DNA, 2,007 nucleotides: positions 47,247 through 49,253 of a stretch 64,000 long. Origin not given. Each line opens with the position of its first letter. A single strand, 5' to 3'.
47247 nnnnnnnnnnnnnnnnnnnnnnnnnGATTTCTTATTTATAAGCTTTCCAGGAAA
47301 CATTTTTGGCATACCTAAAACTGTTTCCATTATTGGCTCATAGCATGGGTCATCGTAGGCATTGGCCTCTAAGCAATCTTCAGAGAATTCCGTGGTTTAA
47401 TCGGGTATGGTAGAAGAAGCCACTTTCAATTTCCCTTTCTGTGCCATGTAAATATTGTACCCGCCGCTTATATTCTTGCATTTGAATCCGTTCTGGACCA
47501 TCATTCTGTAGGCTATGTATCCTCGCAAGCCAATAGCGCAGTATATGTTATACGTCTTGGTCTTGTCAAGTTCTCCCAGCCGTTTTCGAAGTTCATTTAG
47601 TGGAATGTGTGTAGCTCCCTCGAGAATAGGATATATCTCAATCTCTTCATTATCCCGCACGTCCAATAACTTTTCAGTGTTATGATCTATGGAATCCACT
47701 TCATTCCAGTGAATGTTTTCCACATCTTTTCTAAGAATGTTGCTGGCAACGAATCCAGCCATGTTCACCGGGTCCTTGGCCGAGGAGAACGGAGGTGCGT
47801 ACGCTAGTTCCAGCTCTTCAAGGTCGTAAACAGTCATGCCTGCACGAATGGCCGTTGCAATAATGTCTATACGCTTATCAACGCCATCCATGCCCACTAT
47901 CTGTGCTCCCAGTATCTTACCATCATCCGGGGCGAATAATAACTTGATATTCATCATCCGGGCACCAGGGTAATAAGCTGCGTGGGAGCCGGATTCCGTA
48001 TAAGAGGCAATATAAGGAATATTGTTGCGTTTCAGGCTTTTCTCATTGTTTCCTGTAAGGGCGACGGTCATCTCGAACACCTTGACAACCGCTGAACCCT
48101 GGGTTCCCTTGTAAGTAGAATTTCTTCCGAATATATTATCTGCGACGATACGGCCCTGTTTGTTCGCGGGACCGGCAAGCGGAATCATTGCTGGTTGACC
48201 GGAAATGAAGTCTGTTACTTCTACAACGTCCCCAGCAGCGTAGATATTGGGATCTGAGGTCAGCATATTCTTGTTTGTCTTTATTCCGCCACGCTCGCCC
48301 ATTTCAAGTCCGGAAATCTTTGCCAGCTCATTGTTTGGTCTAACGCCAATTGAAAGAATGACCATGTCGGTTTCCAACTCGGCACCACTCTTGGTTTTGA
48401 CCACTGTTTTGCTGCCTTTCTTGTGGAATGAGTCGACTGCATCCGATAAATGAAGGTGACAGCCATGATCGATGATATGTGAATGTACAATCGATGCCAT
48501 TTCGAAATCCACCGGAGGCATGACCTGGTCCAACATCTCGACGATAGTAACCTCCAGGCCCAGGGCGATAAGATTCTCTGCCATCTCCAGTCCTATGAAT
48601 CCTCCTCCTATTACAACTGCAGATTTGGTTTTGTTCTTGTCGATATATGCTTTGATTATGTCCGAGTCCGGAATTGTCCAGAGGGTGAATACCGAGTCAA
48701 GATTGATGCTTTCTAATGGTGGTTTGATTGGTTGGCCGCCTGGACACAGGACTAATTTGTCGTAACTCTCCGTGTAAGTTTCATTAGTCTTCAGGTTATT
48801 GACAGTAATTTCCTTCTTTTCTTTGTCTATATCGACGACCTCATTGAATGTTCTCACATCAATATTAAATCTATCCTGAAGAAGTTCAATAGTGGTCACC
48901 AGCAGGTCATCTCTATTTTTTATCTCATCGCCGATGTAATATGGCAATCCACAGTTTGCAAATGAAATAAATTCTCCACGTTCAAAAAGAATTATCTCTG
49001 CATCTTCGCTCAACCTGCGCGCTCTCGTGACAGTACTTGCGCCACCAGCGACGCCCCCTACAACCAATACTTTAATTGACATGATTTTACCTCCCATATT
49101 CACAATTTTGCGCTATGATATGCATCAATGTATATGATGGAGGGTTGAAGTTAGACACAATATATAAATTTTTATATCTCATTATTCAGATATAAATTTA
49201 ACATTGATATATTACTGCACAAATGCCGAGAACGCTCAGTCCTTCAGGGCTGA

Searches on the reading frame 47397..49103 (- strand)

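Call 3: search_protein_families(library=pfam, proteins=[window:47397-49103:-], max_evalue=0.01)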
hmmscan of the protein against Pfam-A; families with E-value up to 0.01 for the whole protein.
window:47397-49103:- (568 aa): 9 families
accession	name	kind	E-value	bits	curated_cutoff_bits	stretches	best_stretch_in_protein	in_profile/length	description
PF07992.20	Pyr_redox_2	-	2.7e-60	204.7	26.1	1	11-301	2-278/291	Pyridine nucleotide-disulphide oxidoreductase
PF00070.33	Pyr_redox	-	5.1e-19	69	22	1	162-237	2-79/82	Pyridine nucleotide-disulphide oxidoreductase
PF02852.28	Pyr_redox_dim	-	5.3e-14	52.8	25.3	1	339-442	3-105/110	Pyridine nucleotide-disulphide oxidoreductase, dimerisation domain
PF00581.25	Rhodanese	-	2.7e-10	41.1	22.2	1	473-551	10-98/102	Rhodanese-like domain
PF13738.12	Pyr_redox_3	-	4.5e-10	39.7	30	1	72-291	87-305/305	Pyridine nucleotide-disulphide oxidoreductase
PF13450.12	NAD_binding_8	-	0.00015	22.4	21.9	0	164-194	1-31/68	NAD(P)-binding Rossmann-like domain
PF01266.30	DAO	-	0.00015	21.8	27.9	0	162-190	2-30/353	FAD dependent oxidoreductase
PF13454.12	NAD_binding_9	-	0.0012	19.3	21.8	0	163-190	1-32/155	FAD-NAD(P)-binding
PF03486.20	HI0933_like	-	0.0012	18.8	50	0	205-255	114-165/244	HI0933-like protein Rossmann domain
